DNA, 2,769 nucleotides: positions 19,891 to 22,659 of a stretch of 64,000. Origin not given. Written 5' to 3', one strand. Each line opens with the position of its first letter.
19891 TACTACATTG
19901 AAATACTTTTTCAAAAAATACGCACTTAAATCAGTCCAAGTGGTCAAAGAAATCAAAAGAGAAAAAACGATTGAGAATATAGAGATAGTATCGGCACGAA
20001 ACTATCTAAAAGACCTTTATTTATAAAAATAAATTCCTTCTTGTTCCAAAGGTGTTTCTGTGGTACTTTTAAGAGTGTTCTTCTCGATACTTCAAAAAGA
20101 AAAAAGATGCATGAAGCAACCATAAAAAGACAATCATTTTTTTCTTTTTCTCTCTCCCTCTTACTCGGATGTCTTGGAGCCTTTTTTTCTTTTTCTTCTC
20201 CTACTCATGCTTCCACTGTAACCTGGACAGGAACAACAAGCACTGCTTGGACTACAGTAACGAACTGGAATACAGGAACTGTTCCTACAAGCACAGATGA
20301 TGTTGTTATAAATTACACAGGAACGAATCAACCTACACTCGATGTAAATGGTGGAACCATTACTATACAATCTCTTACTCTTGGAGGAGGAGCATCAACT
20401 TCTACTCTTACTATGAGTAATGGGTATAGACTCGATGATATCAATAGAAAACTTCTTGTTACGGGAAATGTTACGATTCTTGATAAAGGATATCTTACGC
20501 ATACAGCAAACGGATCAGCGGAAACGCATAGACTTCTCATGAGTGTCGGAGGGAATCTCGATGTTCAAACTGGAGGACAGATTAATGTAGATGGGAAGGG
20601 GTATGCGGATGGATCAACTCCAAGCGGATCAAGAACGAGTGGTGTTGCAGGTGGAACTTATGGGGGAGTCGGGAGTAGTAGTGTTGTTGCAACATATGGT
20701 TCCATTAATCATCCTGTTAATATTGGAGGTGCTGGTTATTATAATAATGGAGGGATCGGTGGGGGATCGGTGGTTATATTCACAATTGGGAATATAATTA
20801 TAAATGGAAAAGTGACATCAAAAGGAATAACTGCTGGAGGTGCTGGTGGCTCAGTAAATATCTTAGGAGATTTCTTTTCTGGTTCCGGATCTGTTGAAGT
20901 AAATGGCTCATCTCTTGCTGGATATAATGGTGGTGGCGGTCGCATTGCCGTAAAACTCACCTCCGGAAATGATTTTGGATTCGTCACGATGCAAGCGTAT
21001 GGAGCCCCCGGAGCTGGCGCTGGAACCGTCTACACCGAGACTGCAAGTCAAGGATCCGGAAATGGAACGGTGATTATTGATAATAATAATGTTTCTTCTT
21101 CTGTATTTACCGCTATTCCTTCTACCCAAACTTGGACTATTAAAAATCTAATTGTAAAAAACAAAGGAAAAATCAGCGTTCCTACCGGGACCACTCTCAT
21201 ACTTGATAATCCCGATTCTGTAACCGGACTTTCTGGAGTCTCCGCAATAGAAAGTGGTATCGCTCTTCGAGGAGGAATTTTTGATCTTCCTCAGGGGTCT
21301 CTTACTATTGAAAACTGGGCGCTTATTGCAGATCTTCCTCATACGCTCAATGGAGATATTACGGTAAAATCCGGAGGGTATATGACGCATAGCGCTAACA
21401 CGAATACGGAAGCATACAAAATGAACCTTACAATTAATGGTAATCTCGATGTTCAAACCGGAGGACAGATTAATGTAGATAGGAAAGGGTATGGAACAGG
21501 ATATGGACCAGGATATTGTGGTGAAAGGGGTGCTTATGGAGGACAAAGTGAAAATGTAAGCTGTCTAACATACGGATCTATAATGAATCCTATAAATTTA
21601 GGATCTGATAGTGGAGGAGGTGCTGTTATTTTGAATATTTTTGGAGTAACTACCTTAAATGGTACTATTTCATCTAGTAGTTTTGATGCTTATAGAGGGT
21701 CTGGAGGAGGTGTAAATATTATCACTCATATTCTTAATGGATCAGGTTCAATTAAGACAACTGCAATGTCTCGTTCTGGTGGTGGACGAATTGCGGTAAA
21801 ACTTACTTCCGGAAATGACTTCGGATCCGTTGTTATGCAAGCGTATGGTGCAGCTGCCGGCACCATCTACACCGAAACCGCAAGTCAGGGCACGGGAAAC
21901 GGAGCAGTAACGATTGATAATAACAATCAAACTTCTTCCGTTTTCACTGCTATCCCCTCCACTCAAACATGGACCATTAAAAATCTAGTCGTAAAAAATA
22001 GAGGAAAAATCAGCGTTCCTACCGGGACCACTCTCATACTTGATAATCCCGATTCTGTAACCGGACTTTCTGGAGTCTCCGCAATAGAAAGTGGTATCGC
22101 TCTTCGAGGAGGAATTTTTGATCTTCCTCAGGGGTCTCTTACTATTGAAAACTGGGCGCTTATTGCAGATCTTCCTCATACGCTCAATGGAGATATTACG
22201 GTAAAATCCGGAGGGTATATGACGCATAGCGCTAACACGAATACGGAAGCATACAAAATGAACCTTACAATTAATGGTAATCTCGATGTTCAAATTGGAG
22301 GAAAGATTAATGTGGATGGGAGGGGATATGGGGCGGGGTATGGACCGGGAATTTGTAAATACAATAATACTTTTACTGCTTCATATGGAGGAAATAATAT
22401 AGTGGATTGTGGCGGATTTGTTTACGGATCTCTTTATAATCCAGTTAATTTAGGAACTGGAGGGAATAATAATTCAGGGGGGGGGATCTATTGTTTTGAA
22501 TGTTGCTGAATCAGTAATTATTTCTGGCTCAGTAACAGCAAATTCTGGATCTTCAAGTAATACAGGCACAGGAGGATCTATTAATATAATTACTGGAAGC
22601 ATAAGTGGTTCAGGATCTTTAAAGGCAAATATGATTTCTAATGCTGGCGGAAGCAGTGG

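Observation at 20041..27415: Two mosaic paralogous giant surface-protein genes sharing identical 0.23-, 0.85- and 3.06-kb blocks separated by unique cassettes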

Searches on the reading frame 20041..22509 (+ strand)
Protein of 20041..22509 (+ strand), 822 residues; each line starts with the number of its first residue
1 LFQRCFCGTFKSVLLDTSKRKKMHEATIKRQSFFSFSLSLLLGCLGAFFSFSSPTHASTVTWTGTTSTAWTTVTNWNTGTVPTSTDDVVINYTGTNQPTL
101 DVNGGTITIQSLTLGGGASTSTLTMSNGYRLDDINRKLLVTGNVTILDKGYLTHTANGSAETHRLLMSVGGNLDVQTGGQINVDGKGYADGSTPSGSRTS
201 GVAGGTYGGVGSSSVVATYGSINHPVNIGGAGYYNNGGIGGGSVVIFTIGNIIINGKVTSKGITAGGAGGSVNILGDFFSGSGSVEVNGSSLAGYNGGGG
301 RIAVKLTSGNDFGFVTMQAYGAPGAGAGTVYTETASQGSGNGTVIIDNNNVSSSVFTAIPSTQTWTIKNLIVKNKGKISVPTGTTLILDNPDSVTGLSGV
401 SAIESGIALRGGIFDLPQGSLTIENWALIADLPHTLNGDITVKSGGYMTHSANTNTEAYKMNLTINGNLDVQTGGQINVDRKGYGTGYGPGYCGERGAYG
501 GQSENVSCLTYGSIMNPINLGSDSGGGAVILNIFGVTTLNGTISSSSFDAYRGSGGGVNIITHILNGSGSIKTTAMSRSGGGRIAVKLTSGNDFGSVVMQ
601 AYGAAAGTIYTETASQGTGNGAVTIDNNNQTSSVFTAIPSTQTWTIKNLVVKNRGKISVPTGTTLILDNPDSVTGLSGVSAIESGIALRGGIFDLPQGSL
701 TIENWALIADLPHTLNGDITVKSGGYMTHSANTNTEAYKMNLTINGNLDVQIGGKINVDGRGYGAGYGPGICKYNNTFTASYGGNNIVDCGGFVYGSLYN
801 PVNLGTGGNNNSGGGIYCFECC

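Call 5: search_protein_families(library=pfam, proteins=[window:20041-22509:+], max_evalue=0.01)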
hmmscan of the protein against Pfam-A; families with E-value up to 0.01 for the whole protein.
window:20041-22509:+ (822 aa): 0 families

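Call 30: list_cluster_members(proteins=[window:20107-22506:+])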
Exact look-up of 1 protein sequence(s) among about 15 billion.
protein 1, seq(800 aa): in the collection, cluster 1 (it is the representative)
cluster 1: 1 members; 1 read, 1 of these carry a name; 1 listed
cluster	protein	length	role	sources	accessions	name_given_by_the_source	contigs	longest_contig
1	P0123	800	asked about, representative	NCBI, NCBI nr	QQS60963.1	MAG: hypothetical protein IPN70_03675 [Candidatus Moraniibacteriota bacterium] | MAG: hypothetical protein IPN70_03675 [Candidatus Moranbacteria bacterium]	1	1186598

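Call 31: find_homologous_proteins(query=P0123, max_evalue=1e-10)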
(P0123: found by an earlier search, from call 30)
Query P0123 (800 aa): 117 proteins with E <= 1e-10 among 8000 candidates.
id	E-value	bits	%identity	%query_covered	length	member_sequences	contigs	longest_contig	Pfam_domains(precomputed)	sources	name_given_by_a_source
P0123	0.0e+0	1726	100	100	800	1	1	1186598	-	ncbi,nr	ncbi:MAG: hypothetical protein IPN70_03675 [Candidatus Moraniibacteriota bacterium]|nr:MAG: hypothet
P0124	1.4e-298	1011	64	100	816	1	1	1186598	-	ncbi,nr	ncbi:MAG: hypothetical protein IPN70_02795 [Candidatus Moraniibacteriota bacterium]|nr:MAG: hypothet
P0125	7.7e-122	426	36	97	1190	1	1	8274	-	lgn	-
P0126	7.3e-87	310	33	92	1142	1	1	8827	-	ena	-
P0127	8.5e-87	310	32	98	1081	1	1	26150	-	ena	-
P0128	1.8e-77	279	39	24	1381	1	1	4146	-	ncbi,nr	ncbi:MAG: hypothetical protein KAI72_01030, partial [Candidatus Pacebacteria bacterium]|nr:hypotheti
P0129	9.7e-72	260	37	77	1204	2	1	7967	-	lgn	-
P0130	2.7e-70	256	31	94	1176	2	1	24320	-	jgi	jgi:hypothetical protein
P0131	1.4e-68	250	40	41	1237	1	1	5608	-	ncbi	-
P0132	2.7e-67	246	37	77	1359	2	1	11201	-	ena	-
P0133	7.1e-66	241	35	76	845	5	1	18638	-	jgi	jgi:hypothetical protein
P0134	2.0e-64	236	36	74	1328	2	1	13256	-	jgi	-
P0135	4.3e-63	232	36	70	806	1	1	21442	-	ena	-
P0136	5.3e-63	232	35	72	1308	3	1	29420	-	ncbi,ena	-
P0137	3.6e-62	229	35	71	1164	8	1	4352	-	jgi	jgi:hypothetical protein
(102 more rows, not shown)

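Call 48: search_protein_families(library=ncbifam, proteins=[window:20107-22509:+], max_evalue=0.01)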
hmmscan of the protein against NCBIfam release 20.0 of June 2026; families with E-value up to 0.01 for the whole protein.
window:20107-22509:+ (800 aa): 2 families
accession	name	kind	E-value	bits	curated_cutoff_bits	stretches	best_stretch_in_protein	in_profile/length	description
NF009593.0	PRK13035.1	equivalog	0.0027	17.4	284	0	671-726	172-225/234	superantigen-like protein SSL5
TIGR02761.1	TraE_TIGR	equivalog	0.0046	16.8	109.05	0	605-647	120-160/181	type IV conjugative transfer system protein TraE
